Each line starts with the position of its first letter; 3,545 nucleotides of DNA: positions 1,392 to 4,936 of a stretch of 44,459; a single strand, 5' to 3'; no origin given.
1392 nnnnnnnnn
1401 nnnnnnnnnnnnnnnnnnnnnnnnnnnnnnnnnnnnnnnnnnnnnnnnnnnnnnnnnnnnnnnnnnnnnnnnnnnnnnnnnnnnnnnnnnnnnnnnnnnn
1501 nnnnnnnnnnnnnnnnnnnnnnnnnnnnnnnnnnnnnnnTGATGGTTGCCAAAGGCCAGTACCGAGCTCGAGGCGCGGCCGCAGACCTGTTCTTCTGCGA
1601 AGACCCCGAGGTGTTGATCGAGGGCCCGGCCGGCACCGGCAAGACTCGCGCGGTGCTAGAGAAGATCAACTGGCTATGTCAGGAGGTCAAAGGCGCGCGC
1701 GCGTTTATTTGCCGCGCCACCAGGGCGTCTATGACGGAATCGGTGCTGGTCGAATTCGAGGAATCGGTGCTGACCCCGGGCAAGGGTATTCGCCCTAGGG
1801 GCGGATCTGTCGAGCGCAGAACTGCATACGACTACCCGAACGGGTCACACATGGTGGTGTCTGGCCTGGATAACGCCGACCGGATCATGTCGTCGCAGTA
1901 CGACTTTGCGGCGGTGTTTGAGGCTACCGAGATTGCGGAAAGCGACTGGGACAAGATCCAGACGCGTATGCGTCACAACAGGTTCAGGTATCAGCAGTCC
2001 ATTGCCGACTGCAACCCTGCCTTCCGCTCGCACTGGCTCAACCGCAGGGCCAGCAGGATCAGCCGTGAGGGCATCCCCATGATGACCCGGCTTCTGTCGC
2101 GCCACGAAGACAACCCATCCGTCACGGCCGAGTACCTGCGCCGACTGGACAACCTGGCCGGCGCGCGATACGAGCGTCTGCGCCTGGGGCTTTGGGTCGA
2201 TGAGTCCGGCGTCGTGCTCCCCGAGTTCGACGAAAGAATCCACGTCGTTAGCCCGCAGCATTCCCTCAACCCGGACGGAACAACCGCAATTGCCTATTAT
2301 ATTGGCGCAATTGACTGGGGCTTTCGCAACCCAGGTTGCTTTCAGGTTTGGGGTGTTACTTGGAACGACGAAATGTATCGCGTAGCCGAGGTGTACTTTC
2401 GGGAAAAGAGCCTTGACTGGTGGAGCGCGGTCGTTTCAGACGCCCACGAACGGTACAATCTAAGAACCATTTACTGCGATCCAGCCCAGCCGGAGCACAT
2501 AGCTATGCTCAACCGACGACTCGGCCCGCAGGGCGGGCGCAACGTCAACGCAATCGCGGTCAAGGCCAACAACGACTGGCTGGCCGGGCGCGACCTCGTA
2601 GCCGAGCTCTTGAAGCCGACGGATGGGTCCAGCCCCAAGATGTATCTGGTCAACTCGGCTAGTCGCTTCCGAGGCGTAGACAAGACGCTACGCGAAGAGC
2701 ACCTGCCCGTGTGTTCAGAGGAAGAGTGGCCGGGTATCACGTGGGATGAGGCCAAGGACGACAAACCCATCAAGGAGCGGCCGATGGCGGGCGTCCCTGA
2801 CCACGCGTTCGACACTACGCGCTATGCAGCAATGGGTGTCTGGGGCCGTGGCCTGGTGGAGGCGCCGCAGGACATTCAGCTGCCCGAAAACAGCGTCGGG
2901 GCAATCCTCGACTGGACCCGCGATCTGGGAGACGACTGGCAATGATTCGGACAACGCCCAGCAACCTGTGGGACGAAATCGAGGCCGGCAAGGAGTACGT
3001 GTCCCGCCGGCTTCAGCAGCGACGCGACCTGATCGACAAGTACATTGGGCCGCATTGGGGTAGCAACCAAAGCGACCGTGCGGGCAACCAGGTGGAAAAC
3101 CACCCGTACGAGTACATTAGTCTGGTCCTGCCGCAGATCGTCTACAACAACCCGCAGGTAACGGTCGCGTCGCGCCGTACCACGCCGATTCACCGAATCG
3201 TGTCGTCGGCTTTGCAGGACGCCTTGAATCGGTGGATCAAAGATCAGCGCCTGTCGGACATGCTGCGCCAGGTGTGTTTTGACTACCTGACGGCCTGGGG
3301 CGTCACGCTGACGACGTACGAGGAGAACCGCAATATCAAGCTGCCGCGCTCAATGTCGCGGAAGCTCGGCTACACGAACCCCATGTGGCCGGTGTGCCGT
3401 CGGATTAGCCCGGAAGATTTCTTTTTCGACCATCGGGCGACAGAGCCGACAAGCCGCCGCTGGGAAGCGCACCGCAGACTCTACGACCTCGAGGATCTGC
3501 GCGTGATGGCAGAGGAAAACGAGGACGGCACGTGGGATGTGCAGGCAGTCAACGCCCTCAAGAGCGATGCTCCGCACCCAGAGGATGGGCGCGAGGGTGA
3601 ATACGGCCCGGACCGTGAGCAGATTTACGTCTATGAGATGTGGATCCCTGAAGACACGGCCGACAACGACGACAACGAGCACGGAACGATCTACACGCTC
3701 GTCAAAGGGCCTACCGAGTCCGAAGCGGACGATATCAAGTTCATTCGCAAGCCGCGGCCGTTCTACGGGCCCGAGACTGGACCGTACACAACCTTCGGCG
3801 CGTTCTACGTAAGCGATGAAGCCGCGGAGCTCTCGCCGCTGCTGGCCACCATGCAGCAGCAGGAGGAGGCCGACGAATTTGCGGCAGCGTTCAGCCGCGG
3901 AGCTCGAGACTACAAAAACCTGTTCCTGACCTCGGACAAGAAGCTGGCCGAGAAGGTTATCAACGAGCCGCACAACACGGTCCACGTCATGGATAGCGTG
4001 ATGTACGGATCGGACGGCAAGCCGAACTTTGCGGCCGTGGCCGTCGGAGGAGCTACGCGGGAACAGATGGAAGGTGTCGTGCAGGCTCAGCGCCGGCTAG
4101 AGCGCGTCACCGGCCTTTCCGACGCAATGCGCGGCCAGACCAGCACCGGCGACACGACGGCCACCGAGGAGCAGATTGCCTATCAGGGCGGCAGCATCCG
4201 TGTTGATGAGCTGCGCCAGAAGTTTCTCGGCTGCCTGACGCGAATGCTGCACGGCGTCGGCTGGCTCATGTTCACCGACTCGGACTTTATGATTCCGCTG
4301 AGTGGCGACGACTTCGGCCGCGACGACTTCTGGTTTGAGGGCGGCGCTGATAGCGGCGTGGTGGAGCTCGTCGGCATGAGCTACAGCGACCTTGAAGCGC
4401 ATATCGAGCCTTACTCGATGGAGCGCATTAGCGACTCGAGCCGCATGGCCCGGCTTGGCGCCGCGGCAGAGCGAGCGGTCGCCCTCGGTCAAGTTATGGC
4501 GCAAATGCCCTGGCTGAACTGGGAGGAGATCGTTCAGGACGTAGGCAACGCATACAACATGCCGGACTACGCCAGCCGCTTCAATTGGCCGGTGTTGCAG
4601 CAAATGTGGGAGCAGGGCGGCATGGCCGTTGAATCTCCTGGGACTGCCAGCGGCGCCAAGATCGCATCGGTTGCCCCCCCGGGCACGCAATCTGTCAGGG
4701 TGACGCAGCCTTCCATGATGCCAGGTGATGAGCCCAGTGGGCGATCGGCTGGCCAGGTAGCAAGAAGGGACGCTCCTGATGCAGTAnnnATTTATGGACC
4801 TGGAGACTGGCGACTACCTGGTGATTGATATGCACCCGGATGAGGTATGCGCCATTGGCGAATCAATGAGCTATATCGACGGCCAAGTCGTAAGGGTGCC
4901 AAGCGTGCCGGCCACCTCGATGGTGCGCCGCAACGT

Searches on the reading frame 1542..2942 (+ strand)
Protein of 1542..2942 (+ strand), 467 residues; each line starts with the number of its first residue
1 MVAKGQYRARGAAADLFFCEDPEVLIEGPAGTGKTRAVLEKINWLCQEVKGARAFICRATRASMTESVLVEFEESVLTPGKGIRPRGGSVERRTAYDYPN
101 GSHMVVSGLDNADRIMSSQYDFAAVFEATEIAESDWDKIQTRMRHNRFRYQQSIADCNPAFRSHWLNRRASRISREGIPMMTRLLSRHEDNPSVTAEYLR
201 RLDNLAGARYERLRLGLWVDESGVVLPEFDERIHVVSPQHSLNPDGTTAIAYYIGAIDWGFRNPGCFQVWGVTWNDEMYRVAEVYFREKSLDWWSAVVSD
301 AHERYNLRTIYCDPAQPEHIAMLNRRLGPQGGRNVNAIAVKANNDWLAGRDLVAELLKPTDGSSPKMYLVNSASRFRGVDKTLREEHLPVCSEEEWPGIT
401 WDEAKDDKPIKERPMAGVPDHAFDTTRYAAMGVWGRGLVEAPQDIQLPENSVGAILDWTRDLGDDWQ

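Call 24: search_protein_families(library=pfam, proteins=[window:1542-2942:+], max_evalue=0.01)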
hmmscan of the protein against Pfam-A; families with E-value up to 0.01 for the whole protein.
window:1542-2942:+ (467 aa): 4 families
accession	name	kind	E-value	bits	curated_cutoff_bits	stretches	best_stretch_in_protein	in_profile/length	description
PF04466.19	Terminase_3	-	3.3e-08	33.8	23.2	1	27-205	8-186/201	Phage terminase large subunit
PF03237.21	Terminase_6N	-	0.0002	21.5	22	1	26-231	2-213/215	Terminase large subunit, T4likevirus-type, N-terminal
PF13086.12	AAA_11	-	0.0037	17.5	27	1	19-63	14-64/257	AAA domain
PF13401.12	AAA_22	-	0.0094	16.7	27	0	25-115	9-96/130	AAA domain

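Call 35: search_dna_similar(query=window:1542-2942:+, collection=phages, mode=protein, max_rows=15)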
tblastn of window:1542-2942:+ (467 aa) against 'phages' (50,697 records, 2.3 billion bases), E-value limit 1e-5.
Records with a match: 453; places in all: 453; records where one place covers at least 80% of the query: 36.
Best place of each record, by identity: <60% 453.
By first word of the organism name: Streptococcus 130; Staphylococcus 117; Enterococcus 75; Streptomyces 24; Lactobacillus 18; Bacillus 17; Bacteriophage 9; Haloarcula 8; Clostridium 8; Arthrobacter 7; and 21 more.
By host as written in the record: Staphylococcus aureus 52; Streptococcus thermophilus 50; - 42; Enterococcus faecalis 25; Enterococcus faecalis ATCC 29212 12; Enterococcus sp. 10; Streptococcus thermophilus ST47795 10; Haloarcula californiae 7; and 159 more.
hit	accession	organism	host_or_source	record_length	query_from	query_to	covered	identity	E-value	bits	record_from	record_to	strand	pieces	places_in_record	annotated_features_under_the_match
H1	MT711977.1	Streptomyces phage Dagobah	Streptomyces coelicolor M600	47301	6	428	91%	34.2%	1e-55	205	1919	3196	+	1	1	terminase large subunit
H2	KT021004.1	Thermobifida phage P1312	Thermobifida fusca NTU22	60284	7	428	90%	33.4%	4e-56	207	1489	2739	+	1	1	terminase large subunit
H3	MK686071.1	Streptomyces phage Mischief19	Streptomyces mirabilis NRRL B-2400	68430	7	463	98%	29.9%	8e-37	150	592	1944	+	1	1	2: terminase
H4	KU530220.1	Streptomyces phage Xkcd426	Streptomyces griseus subsp. griseus ...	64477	7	429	91%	29.3%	5e-33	139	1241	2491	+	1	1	terminase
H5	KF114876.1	Leptospira phage vB_LalZ_80412-LE1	frog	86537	20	436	89%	26.5%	1e-24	113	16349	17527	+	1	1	phage terminase large subunit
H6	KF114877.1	Leptospira phage vB_LnoZ_CZ214-LE1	Didelphis marsupialis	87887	23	437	89%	26.6%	6e-21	102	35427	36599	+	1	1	terminase, large subunit, PBSX family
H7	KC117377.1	Haloarcula vallismortis tailed virus 1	Haloarcula vallismortis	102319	11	437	91%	25.8%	6e-23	108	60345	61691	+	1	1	110: terminase large subunit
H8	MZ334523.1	Haloarcula virus HVTV-2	Haloarcula vallismortis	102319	11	437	91%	25.8%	6e-23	108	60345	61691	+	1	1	terminase large subunit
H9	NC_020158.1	Haloarcula vallismortis tailed virus 1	Haloarcula vallismortis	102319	11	437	91%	25.8%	6e-23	108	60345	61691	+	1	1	110: terminase large subunit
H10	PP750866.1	Streptomyces phage Geonosis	Streptomyces griseus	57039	2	429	92%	25.7%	8e-24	110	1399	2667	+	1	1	terminase large subunit | Rnase E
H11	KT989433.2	Streptomyces phage phiSAJS1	Streptomyces avermitilis ATCC 31267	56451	2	429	92%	25.4%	1e-24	113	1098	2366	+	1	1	terminase large subunit | hypothetical protein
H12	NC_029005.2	Streptomyces phage phiSAJS1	Streptomyces avermitilis ATCC 31267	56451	2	429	92%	25.4%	1e-24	113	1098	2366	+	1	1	terminase large subunit | Rnase E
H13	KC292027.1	Halovirus HCTV-5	Haloarcula californiae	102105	15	437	91%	25.6%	2e-23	110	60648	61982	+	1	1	105: terminase large subunit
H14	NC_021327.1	Halovirus HCTV-5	Haloarcula californiae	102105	15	437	91%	25.6%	2e-23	110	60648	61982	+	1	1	105: terminase large subunit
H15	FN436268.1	Acaryochloris phage A-HIS1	Acaryochloris marina strain MBIC11017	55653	20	446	91%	25.4%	1e-9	67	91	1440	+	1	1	terL: putative phage terminase large subunit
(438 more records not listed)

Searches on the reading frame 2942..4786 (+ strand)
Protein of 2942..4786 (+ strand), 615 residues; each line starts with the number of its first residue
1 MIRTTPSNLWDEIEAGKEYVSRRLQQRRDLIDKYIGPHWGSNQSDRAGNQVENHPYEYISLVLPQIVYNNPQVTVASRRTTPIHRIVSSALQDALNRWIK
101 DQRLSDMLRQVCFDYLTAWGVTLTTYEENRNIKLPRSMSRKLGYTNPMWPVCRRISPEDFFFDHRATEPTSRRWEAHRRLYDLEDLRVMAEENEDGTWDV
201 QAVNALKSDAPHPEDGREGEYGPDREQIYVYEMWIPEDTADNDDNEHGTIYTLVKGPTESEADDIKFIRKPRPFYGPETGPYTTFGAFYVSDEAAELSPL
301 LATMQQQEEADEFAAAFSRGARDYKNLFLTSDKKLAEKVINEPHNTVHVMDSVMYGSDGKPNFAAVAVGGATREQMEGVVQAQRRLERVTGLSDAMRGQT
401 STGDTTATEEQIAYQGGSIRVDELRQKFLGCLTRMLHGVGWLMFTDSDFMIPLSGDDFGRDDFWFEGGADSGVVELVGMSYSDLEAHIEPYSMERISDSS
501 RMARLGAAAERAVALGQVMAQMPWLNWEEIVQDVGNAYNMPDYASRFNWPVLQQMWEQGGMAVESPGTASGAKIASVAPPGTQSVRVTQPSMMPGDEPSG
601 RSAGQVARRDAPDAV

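Call 24: search_protein_families(library=pfam, proteins=[window:2942-4786:+], max_evalue=0.01)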
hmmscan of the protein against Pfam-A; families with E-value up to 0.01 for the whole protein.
window:2942-4786:+ (615 aa): 0 families

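Call 64: search_protein_families(library=phrogs, proteins=[window:2942-4786:+], max_evalue=0.001)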
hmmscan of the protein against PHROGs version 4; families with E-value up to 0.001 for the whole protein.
window:2942-4786:+ (615 aa): 1 family
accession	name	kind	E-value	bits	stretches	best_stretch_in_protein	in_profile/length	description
phrog_12082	-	head and packaging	6.7e-05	22.5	0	387-426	403-441/715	portal protein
